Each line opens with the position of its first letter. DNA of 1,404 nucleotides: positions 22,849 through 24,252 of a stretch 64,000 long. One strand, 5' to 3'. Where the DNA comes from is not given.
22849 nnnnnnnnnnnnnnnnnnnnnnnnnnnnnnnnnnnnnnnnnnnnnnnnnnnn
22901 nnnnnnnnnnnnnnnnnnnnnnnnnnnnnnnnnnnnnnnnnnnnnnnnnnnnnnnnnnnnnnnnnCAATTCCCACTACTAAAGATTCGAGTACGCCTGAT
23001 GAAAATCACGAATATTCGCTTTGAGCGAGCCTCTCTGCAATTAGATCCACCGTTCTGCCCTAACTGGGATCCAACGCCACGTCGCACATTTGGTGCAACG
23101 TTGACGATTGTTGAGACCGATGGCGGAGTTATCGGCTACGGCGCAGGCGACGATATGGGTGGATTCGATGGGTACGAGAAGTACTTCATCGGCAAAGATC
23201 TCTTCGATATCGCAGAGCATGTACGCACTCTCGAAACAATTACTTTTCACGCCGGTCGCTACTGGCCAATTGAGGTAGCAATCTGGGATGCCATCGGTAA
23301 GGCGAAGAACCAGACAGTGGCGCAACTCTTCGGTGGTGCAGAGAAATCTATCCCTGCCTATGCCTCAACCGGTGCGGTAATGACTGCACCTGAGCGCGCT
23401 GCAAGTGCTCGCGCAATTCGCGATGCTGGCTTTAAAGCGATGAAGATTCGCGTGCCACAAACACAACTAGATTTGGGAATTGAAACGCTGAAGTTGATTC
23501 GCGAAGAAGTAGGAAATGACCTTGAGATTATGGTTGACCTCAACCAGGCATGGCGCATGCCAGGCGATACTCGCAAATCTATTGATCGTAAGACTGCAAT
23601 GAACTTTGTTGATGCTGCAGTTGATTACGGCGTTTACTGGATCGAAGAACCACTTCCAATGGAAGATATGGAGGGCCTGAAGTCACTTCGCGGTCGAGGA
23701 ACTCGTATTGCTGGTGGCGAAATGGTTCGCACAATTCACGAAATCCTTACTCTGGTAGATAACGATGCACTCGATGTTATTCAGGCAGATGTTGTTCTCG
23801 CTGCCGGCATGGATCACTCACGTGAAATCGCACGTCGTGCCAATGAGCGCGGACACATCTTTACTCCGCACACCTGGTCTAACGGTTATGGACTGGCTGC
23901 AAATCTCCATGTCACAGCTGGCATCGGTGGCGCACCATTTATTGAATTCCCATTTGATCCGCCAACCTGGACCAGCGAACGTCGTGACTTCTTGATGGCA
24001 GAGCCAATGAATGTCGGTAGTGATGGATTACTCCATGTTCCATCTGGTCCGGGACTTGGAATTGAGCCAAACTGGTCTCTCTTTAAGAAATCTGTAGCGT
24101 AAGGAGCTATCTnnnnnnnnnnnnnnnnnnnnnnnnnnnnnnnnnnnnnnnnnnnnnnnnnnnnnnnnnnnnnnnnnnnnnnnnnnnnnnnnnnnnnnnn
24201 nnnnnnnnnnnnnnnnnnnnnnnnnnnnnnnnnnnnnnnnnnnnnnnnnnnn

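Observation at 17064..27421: Uncharacterised catabolic cluster built around an orphan Fae homologue and a betaine-type ABC importer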

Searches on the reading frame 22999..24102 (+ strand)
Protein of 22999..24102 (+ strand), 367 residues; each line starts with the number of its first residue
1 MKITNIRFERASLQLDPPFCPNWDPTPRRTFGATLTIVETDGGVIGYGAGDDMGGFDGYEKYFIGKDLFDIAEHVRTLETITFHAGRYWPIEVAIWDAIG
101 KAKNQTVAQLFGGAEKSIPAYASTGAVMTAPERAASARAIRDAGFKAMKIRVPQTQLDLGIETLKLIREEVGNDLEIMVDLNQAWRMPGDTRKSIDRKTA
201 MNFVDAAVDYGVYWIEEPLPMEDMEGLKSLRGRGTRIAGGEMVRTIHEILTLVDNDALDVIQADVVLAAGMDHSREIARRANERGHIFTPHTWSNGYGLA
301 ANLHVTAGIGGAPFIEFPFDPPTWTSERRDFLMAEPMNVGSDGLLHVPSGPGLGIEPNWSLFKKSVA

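Call 3: search_protein_families(library=pfam, proteins=[window:22999-24102:+])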
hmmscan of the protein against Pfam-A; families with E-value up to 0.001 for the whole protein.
window:22999-24102:+ (367 aa): 2 families
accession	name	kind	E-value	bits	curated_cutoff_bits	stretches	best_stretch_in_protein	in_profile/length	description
PF13378.12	MR_MLE_C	-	3.9e-50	171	29.4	1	134-359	3-217/219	Enolase C-terminal domain-like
PF02746.21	MR_MLE_N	-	0.00074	20.2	22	0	38-112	33-117/117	Mandelate racemase / muconate lactonizing enzyme, N-terminal domain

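Call 4: search_protein_families(library=ncbifam, proteins=[window:22999-24102:+])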
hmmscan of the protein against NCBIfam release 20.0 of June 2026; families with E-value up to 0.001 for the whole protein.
window:22999-24102:+ (367 aa): 15 families
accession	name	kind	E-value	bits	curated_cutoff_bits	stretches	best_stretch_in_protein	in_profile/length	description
NF047820.1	TalGalacDh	equivalog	8.2e-32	110.5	500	1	90-356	110-355/371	L-talarate/galactarate dehydratase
NF040866.1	AraD_Arch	equivalog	3.1e-26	92.3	650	1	91-356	107-360/372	arabinonate dehydratase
NF010624.0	PRK14017.1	equivalog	6.2e-25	88.1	311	1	38-358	20-353/382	galactonate dehydratase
NF040790.2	glucon_galact_dh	equivalog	3.2e-24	85.5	750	1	87-364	93-368/390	bifunctional D-gluconate/D-galactonate dehydratase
TIGR02534.1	mucon_cyclo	subfamily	5.8e-22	78.2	334.95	1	63-359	74-359/368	muconate/chloromuconate family cycloisomerase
NF011968.0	PRK15440.1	equivalog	2.8e-21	75.9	393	1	91-358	129-384/395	L-rhamnonate dehydratase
NF041118.1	A_G_epim_Thtga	equivalog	1.3e-17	64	500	1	90-276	100-275/341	L-Ala-D/L-Glu epimerase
NF043051.1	ManoateDhtManD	equivalog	4.9e-17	61.8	550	2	162-358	193-376/403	D-mannonate dehydratase ManD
NF011654.0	PRK15072.1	subfamily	1.2e-16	60.6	430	2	161-357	193-376/404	D-galactonate dehydratase family protein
NF043002.1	HProlDhtase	equivalog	1.6e-15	56.9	500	1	30-363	30-360/366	cis-3-hydroxy-L-proline dehydratase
NF011708.0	PRK15129.1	equivalog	4e-09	35.9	343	1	91-287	91-270/321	L-Ala-D/L-Glu epimerase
NF042940.1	racemase_DgcA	equivalog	6.9e-09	35.3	400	1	91-254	88-234/323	N-acetyl-D-Glu racemase DgcA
NF002782.0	PRK02901.1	equivalog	1.5e-08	34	288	1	140-282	98-233/328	o-succinylbenzoate synthase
TIGR01928.1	menC_lowGC_arch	equivalog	1.6e-07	30.7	200.65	1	61-284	66-274/325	o-succinylbenzoate synthase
TIGR01927.1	menC_gam_Gplu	equivalog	1e-06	28.3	130.55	1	133-282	113-254/307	o-succinylbenzoate synthase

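Call 15: search_solved_structures(query=window:22999-24102:+, show_alignments=2)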
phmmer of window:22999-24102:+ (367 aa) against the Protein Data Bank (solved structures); distinct sequences matched with E-value up to 0.001: 157 (the best 60 are shown).
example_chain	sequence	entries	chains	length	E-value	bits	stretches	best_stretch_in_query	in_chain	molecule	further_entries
3ozm_A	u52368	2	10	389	4e-33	118.2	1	90-361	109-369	Putative mandelate racemase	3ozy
3h12_A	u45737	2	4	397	4.3e-33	118.1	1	90-361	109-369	mandelate racemase | Putative mandelate racemase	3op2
5olc_A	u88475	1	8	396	4.6e-28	101.5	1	11-358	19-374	Galactonate dehydratase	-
4ggb_A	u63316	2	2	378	1.2e-25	93.6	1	1-359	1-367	Putative uncharacterized protein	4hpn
3bjs_A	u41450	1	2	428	3.4e-24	88.8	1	91-365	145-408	Mandelate racemase/muconate lactonizing enzyme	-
2hzg_A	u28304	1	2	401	3.8e-21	78.8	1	90-360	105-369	Mandelate racemase/muconate lactonizing enzyme/Enolase superfamily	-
2ppg_A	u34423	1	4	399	9.2e-21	77.5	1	54-358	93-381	Putative isomerase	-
4h1z_A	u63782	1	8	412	1.1e-20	77.3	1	54-358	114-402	Enolase Q92Zs5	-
3sjn_A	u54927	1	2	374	3.4e-20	75.6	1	90-363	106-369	Mandelate racemase/muconate lactonizing protein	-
2pp0_A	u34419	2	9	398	2.7e-19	72.7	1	89-316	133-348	L-talarate/Galactarate Dehydratase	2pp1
2ovl_A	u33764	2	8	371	4.3e-19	72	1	90-356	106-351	Putative racemase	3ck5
2qq6_A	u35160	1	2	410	5.8e-19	71.6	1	164-357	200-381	Mandelate racemase/muconate lactonizing enzyme-like protein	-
2pp3_A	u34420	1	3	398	7.2e-19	71.3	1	89-316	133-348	L-talarate/galactarate dehydratase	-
2gdq_A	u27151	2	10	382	1.8e-18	69.9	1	40-361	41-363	yitF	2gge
3tcs_A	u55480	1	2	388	6.1e-18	68.2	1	90-359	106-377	Racemase, putative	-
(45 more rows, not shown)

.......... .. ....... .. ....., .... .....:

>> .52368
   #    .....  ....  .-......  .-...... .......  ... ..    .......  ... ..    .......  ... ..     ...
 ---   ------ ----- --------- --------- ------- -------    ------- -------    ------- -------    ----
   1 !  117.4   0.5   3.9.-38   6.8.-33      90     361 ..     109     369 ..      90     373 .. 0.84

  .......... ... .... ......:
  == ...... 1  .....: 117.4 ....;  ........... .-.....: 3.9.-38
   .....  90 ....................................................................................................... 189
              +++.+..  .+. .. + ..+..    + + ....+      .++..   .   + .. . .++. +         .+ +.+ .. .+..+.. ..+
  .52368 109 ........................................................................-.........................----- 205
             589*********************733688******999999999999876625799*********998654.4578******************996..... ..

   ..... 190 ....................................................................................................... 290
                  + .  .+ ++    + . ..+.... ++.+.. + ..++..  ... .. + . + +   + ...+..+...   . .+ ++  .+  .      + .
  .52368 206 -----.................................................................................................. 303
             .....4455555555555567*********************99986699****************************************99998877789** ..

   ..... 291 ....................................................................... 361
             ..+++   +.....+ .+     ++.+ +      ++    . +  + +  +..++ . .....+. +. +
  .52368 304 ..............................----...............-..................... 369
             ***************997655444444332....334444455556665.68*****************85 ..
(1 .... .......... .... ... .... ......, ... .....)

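Call 17: find_homologous_proteins(query=window:22999-24102:+)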
Query window:22999-24102:+ (367 aa): 5564 proteins with E <= 0.001 among 8000 candidates; the best 120 are listed.
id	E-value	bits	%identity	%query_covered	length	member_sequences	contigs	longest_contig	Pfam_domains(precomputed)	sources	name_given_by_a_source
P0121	1.5e-235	799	94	100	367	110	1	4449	PF13378.13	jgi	jgi:L-alanine-DL-glutamate epimerase-like enolase superfamily enzyme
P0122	2.4e-225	766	90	100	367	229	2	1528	PF13378.13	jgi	jgi:L-alanine-DL-glutamate epimerase-like enolase superfamily enzyme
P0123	1.5e-222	756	88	100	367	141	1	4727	PF13378.13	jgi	jgi:L-alanine-DL-glutamate epimerase-like enolase superfamily enzyme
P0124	2.5e-218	743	86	100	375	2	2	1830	PF13378.13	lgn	-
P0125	3.0e-217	739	86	100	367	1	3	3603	PF13378.13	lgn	-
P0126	1.3e-205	701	82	100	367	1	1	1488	PF13378.13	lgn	-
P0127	8.0e-201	685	80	100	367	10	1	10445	PF13378.13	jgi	jgi:L-alanine-DL-glutamate epimerase-like enolase superfamily enzyme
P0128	3.6e-200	683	79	100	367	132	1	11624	PF13378.13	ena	-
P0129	1.7e-197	674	78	100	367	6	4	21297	PF13378.13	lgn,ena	-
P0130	4.9e-196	669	79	100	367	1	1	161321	PF13378.13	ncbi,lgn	-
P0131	2.9e-190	650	76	100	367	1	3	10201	PF13378.13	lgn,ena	-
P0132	1.0e-186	639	74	100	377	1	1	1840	PF13378.13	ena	-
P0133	6.5e-186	636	74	100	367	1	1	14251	PF13378.13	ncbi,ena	-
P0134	2.1e-184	631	74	100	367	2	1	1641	PF13378.13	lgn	-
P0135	3.7e-182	624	74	100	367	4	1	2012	PF13378.13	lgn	-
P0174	1.7e-132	460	55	99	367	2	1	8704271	PF13378.13,PF02746.22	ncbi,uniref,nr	ncbi:mandelate racemase/muconate lactonizing enzyme family protein [Amycolatopsis benzoatilytica]|un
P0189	6.3e-131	455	56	96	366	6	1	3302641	PF13378.13,PF02746.22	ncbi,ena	-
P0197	2.7e-130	453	55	97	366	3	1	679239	PF13378.13,PF02746.22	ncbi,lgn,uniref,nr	ncbi:mandelate racemase/muconate lactonizing enzyme family protein [Amycolatopsis dendrobii]|uniref:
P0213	6.3e-129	448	54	99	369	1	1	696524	PF13378.13,PF02746.22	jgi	jgi:D-galactarolactone cycloisomerase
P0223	3.4e-128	446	55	97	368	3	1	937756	PF13378.13,PF02746.22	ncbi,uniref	ncbi:mandelate racemase/muconate lactonizing enzyme family protein [Kribbella sp. NPDC048928]|uniref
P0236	9.7e-128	444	55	97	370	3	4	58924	PF13378.13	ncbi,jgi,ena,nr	ncbi:MAG: mandelate racemase/muconate lactonizing enzyme family protein [Rubrobacter sp.]|nr:mandela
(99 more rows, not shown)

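Call 20: find_encoding_contigs(protein=P0174, flank=10000, max_places=1)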
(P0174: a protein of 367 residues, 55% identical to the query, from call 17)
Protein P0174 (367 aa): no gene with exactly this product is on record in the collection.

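Call 21: find_encoding_contigs(protein=P0189, flank=10000, max_places=1)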
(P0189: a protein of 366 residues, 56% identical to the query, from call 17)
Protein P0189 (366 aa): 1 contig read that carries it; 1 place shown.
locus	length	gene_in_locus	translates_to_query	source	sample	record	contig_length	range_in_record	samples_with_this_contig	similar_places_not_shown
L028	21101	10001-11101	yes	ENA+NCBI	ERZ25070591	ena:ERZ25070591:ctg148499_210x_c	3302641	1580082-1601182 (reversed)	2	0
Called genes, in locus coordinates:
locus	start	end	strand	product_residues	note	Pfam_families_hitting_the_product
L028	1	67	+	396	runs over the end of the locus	PF00005:ABC_tran, PF00004:AAA (faint), PF13304:AAA_21 (faint)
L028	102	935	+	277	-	PF00528:BPD_transp_1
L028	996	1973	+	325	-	PF04069:OpuAC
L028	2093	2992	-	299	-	PF00753:Lactamase_B, PF12706:Lactamase_B_2 (weak)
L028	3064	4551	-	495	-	PF00392:GntR, PF00155:Aminotran_1_2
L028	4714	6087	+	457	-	PF00202:Aminotran_3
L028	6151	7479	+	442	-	PF01546:Peptidase_M20, PF07687:M20_dimer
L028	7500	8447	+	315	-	PF04069:OpuAC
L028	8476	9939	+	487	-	PF00171:Aldedh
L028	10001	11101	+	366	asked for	PF02746:MR_MLE_N (weak), PF13378:MR_MLE_C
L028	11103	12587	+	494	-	PF00171:Aldedh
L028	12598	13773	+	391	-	PF00465:Fe-ADH, PF13685:Fe-ADH_2, PF25137:ADH_Fe_C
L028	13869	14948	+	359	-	PF01734:Patatin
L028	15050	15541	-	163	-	PF02913:FAD-oxidase_C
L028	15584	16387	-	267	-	PF01565:FAD_binding_4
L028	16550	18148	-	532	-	PF07992:Pyr_redox_2 (faint), PF00890:FAD_binding_2 (weak), PF01266:DAO, PF01494:FAD_binding_3 (weak), PF12831:FAD_oxidored (faint), PF16901:DAO_C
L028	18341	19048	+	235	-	PF00072:Response_reg, PF00196:GerE, PF08281:Sigma70_r4_2 (weak), PF13384:HTH_23 (weak)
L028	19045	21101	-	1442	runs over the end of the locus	PF00989:PAS, PF08447:PAS_3, PF08448:PAS_4, PF13426:PAS_9, PF14598:PAS_11, PF08447:PAS_3, PF00989:PAS, PF08448:PAS_4, +21 more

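Call 22: find_encoding_contigs(protein=P0223, flank=10000, max_places=1)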
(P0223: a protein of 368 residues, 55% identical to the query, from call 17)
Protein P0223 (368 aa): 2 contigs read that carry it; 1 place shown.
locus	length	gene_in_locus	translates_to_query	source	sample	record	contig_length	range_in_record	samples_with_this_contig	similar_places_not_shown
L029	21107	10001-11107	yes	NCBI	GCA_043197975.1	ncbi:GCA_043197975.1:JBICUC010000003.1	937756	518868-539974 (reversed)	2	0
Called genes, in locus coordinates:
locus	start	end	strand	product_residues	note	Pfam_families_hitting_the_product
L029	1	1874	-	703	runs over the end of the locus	PF01663:Phosphodiest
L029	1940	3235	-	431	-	PF04616:Glyco_hydro_43, PF16990:CBM_35, PF22704:CBM13-like (weak)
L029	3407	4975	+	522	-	PF02113:Peptidase_S13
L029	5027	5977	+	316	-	PF00583:Acetyltransf_1, PF13508:Acetyltransf_7 (weak)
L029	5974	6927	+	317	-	PF00583:Acetyltransf_1, PF13508:Acetyltransf_7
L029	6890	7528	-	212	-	-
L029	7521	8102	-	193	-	PF08281:Sigma70_r4_2, PF04545:Sigma70_r4 (weak)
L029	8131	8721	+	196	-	PF01022:HTH_5, PF12840:HTH_20, PF13412:HTH_24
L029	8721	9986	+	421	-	PF05977:MFS_3, PF07690:MFS_1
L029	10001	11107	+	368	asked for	PF02746:MR_MLE_N (faint), PF13378:MR_MLE_C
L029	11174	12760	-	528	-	PF00083:Sugar_tr, PF07690:MFS_1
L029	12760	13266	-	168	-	PF17782:WHD_DprA (faint), PF01978:TrmB (weak), PF01047:MarR, PF12802:MarR_2, PF13412:HTH_24 (weak), PF13463:HTH_27 (weak), PF01022:HTH_5 (weak), PF09339:HTH_IclR (faint)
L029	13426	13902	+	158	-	-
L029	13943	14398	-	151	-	PF12802:MarR_2, PF09339:HTH_IclR (weak), PF13463:HTH_27, PF01047:MarR, PF13545:HTH_Crp_2 (faint)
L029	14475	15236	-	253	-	PF00977:His_biosynth, PF05690:ThiG (faint), PF00478:IMPDH (faint), PF01207:Dus (faint), PF03060:NMO (faint)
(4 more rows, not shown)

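Call 56: search_protein_families(library=ncbifam, proteins=[L028:8476-9939:+, L028:11103-12587:+, L028:12598-13773:+, L028:6151-7479:+], max_evalue=1e-20)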
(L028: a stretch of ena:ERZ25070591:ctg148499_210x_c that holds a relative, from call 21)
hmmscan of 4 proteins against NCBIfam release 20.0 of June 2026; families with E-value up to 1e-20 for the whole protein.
L028:8476-9939:+ (487 aa): 38 families (the best 25 are shown)
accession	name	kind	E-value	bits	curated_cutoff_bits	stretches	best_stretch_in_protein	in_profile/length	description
TIGR01780.1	SSADH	subfamily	1.4e-174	581.3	646.35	1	26-473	1-448/448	succinate-semialdehyde dehydrogenase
NF008415.0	PRK11241.1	equivalog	3.8e-170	566.7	828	1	6-478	10-481/482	NADP-dependent succinate-semialdehyde dehydrogenase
TIGR01804.1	BADH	equivalog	1.9e-129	432.2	668.6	1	10-473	1-467/467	betaine-aldehyde dehydrogenase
NF010000.0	PRK13473.1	subfamily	5.7e-126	420.9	615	1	6-475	2-470/475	aminobutyraldehyde dehydrogenase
NF009725.0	PRK13252.1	equivalog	3.1e-125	418.4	593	1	3-475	3-477/488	betaine-aldehyde dehydrogenase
NF007497.0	PRK10090.1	equivalog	5.8e-122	407.9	500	1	2-474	2-474/480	aldehyde dehydrogenase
TIGR02299.1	HpaE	equivalog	1.1e-120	403.6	638.35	1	9-477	3-476/488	5-carboxymethyl-2-hydroxymuconate semialdehyde dehydrogenase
NF040648.1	lactal_redase_Meth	equivalog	4.7e-113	378.7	650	1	9-475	1-460/463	lactaldehyde dehydrogenase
NF006916.0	PRK09407.1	equivalog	1.1e-112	377.4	521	1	17-473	29-488/526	succinic semialdehyde dehydrogenase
NF052305.1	DioxValDhHalo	equivalog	9.3e-110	367.8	750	1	3-469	1-473/483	2,5-dioxovalerate dehydrogenase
NF045736.1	PaDhStyDRhodo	equivalog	1.2e-105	353.9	800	1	7-469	3-469/479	phenylacetaldehyde dehydrogenase StyD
NF042993.1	AlphKGSA_gudD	equivalog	1.1e-104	350.9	770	1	10-474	7-477/481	alpha-ketoglutaric semialdehyde dehydrogenase GucD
NF040792.1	glyc_ald_dh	equivalog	2e-103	347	760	1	8-475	2-471/488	D-glyceraldehyde dehydrogenase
NF045735.1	PaDhStyDPseudo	equivalog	6.2e-102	341.7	850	1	6-475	2-479/483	phenylacetaldehyde dehydrogenase StyD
TIGR03216.1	OH_muco_semi_DH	equivalog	6e-101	338.4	693.25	1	9-474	3-476/481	2-hydroxymuconic semialdehyde dehydrogenase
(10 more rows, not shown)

L028:11103-12587:+ (494 aa): 38 families (the best 25 are shown)
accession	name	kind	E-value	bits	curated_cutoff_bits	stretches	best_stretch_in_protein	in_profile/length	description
NF007352.0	PRK09847.1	equivalog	3.2e-190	632.9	850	1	3-493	8-494/495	aldehyde dehydrogenase PuuC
TIGR01804.1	BADH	equivalog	2.2e-157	524.3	668.6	1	18-486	1-467/467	betaine-aldehyde dehydrogenase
NF009725.0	PRK13252.1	equivalog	2.5e-150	501.2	593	1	13-493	5-482/488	betaine-aldehyde dehydrogenase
TIGR02299.1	HpaE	equivalog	6.7e-147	490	638.35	1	17-490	3-476/488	5-carboxymethyl-2-hydroxymuconate semialdehyde dehydrogenase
NF045736.1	PaDhStyDRhodo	equivalog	4.3e-146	487.2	800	1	15-477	3-464/479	phenylacetaldehyde dehydrogenase StyD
NF045735.1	PaDhStyDPseudo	equivalog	7.9e-142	473.3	850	1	13-488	1-479/483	phenylacetaldehyde dehydrogenase StyD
NF010000.0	PRK13473.1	subfamily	6.2e-140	467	615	1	15-488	3-470/475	aminobutyraldehyde dehydrogenase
NF050026.1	AcaldDHExaC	equivalog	3.7e-132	441.5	900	1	11-488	12-491/503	acetaldehyde dehydrogenase ExaC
TIGR03216.1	OH_muco_semi_DH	equivalog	8.1e-129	430.3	693.25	1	16-490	2-479/481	2-hydroxymuconic semialdehyde dehydrogenase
TIGR01780.1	SSADH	subfamily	3.2e-118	395.4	646.35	1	36-486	3-448/448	succinate-semialdehyde dehydrogenase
TIGR04284.1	aldehy_Rv0768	hypoth_equivalog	2.5e-113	379.6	775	1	17-486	3-474/480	aldehyde dehydrogenase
NF052305.1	DioxValDhHalo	equivalog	1e-109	367.6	750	1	15-487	5-478/483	2,5-dioxovalerate dehydrogenase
TIGR03374.1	ABALDH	equivalog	2.1e-109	366.5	909.3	1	16-484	3-465/472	aminobutyraldehyde dehydrogenase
NF006916.0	PRK09407.1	equivalog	1.8e-107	360.2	521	1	24-487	28-489/526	succinic semialdehyde dehydrogenase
NF042993.1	AlphKGSA_gudD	equivalog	5.4e-107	358.5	770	1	16-490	5-480/481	alpha-ketoglutaric semialdehyde dehydrogenase GucD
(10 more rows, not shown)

L028:12598-13773:+ (391 aa): 12 families
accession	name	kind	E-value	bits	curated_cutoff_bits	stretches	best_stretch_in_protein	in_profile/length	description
TIGR02638.1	lactal_redase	equivalog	1.8e-82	277.1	523.15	1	9-384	4-378/379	lactaldehyde reductase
NF041833.1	Fe_ADH_ErcA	equivalog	3e-80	270.2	550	1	15-388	11-381/382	alcohol dehydrogenase-like regulatory protein ErcA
NF053866.1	CholDhdGbsBBac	equivalog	1.9e-75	253.9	550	1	9-385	12-387/392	choline dehydrogenase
NF007911.0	PRK10624.1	equivalog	4.3e-75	253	537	1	11-385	7-378/382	lactaldehyde reductase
NF011998.0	PRK15454.1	equivalog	9.6e-68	228.7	556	1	15-388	30-394/395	ethanolamine utilization ethanol dehydrogenase EutG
NF050025.1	SulfAcetaldRedSarD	equivalog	1.2e-65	221.9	700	1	17-385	13-381/385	sulfoacetaldehyde reductase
NF058672.1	4HyButDHCUPNE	equivalog_domain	2e-65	221.4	500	1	16-388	11-377/378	4-hydroxybutyrate dehydrogenase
NF007363.0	PRK09860.1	equivalog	2.9e-64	217.6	581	1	27-385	24-379/383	L-threonine dehydrogenase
NF010378.0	PRK13805.1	equivalog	7e-61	206.1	951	1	32-306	479-764/872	bifunctional acetaldehyde-CoA/alcohol dehydrogenase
TIGR03405.1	Phn_Fe-ADH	equivalog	1.2e-52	178.9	423.7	1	17-301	9-291/355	iron-containing alcohol dehydrogenase PsrA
TIGR04266.1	NDMA_methanol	equivalog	2.4e-39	135.3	625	1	17-336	21-341/420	NDMA-dependent methanol dehydrogenase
NF011717.0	PRK15138.1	equivalog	6.1e-26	91.4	645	1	36-361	31-358/387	alcohol dehydrogenase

L028:6151-7479:+ (442 aa): 19 families
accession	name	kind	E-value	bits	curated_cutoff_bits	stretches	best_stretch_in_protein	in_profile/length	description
NF005373.0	PRK06915.1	equivalog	5.1e-113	378.2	428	1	9-425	5-421/422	peptidase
NF005306.0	PRK06837.1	subfamily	1.2e-102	344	376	1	4-426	3-426/427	ArgE/DapE family deacylase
TIGR01910.1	DapE-ArgE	subfamily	2.9e-86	290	217.6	1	24-412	1-372/373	ArgE/DapE family deacylase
NF006370.0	PRK08596.1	equivalog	7e-49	166.5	412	1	15-424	11-422/425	acetylornithine deacetylase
NF009555.0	PRK13004.1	equivalog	2e-45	155.4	321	1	12-249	6-223/399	YgeY family selenium metabolism-linked hydrolase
NF006399.0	PRK08651.1-2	equivalog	9.3e-41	140.2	381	1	82-418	52-401/405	succinyl-diaminopimelate desuccinylase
TIGR01892.1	AcOrn-deacetyl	equivalog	1.2e-40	139.7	297.7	1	81-414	44-361/365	acetylornithine deacetylase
NF009558.0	PRK13013.1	equivalog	1.9e-39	135.5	428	1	11-419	6-421/429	acetylornithine deacetylase/succinyl-diaminopimelate desuccinylase family protein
NF006365.0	PRK08588.1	subfamily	5.2e-38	131.4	289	1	22-411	8-370/383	succinyl-diaminopimelate desuccinylase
NF006400.0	PRK08651.1-3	equivalog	8.5e-37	126.9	374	1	21-417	10-402/410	succinyl-diaminopimelate desuccinylase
NF005710.0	PRK07522.1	subfamily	1.2e-36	126.7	412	1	82-419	54-386/391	acetylornithine deacetylase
NF003474.0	PRK05111.1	equivalog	7.7e-34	117.2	460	1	82-422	59-381/383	acetylornithine deacetylase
TIGR03526.1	selenium_YgeY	hypoth_equivalog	1.6e-33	116.1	321.5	1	88-249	59-221/395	YgeY family selenium metabolism-linked hydrolase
NF010589.0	PRK13983.1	equivalog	3.4e-27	95.4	333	1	12-418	5-406/409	M20 family metallo-hydrolase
NF003367.0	PRK04443.1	equivalog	6.1e-27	94.8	363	1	88-414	53-338/349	[LysW]-lysine hydrolase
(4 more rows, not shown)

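Call 74: find_encoding_contigs(protein=P0197, flank=8000, max_places=1)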
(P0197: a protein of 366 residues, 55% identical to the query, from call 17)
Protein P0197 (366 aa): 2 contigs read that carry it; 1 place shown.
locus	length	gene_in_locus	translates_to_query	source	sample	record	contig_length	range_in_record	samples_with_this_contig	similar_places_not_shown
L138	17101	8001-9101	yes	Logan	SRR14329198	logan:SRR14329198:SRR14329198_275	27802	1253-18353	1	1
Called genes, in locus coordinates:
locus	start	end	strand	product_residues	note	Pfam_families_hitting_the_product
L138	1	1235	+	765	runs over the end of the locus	PF02687:FtsX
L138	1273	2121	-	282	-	PF13419:HAD_2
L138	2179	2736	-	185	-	-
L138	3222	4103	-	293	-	PF02129:Peptidase_S15, PF05448:AXE1 (faint), PF12740:PETase (faint), PF00561:Abhydrolase_1, PF12146:Hydrolase_4, PF12697:Abhydrolase_6, PF00326:Peptidase_S9 (weak)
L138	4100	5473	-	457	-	PF00070:Pyr_redox (faint), PF00743:FMO-like, PF01266:DAO (faint), PF01593:Amino_oxidase (faint), PF07992:Pyr_redox_2, PF13450:NAD_binding_8 (weak), PF13738:Pyr_redox_3, PF13434:Lys_Orn_oxgnase, +1 more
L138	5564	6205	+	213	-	PF00440:TetR_N, PF16859:TetR_C_11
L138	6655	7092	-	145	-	-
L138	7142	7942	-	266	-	PF09339:HTH_IclR, PF25212:HVO_A0114 (weak), PF01614:IclR_C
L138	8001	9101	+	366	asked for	PF02746:MR_MLE_N (weak), PF13378:MR_MLE_C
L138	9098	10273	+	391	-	PF00465:Fe-ADH, PF13685:Fe-ADH_2, PF25137:ADH_Fe_C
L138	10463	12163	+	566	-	PF00324:AA_permease, PF13520:AA_permease_2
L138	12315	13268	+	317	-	PF01965:DJ-1_PfpI, PF00165:HTH_AraC (faint), PF12833:HTH_18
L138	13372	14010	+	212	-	PF01966:HD (weak)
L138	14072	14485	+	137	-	PF10604:Polyketide_cyc2 (weak)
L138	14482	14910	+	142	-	PF22166:WHD_ArnR1, PF01047:MarR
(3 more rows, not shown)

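Call 75: find_encoding_contigs(protein=P0213, flank=8000, max_places=1)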
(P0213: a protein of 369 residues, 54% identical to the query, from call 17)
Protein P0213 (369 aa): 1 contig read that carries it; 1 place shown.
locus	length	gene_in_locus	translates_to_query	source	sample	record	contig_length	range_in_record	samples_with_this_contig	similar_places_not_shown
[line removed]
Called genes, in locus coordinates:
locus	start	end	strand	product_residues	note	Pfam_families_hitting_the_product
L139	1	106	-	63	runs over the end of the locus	-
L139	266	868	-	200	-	-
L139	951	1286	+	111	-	-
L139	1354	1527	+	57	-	-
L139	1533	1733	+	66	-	-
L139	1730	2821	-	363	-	PF00072:Response_reg, PF13487:HD_5, PF01966:HD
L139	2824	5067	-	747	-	PF02743:dCache_1, PF00512:HisKA, PF02518:HATPase_c, PF00072:Response_reg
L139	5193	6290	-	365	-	PF08240:ADH_N, PF16912:Glu_dehyd_C (weak), PF00107:ADH_zinc_N, PF13602:ADH_zinc_N_2 (weak)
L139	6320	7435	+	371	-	PF08240:ADH_N, PF16912:Glu_dehyd_C (weak), PF00107:ADH_zinc_N, PF13602:ADH_zinc_N_2 (weak)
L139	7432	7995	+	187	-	PF08714:Fae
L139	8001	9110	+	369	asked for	PF02746:MR_MLE_N (weak), PF13378:MR_MLE_C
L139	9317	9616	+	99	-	-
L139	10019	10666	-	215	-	PF02585:PIG-L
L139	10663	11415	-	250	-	PF00483:NTP_transferase, PF12804:NTP_transf_3 (weak)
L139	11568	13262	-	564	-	PF00343:Phosphorylase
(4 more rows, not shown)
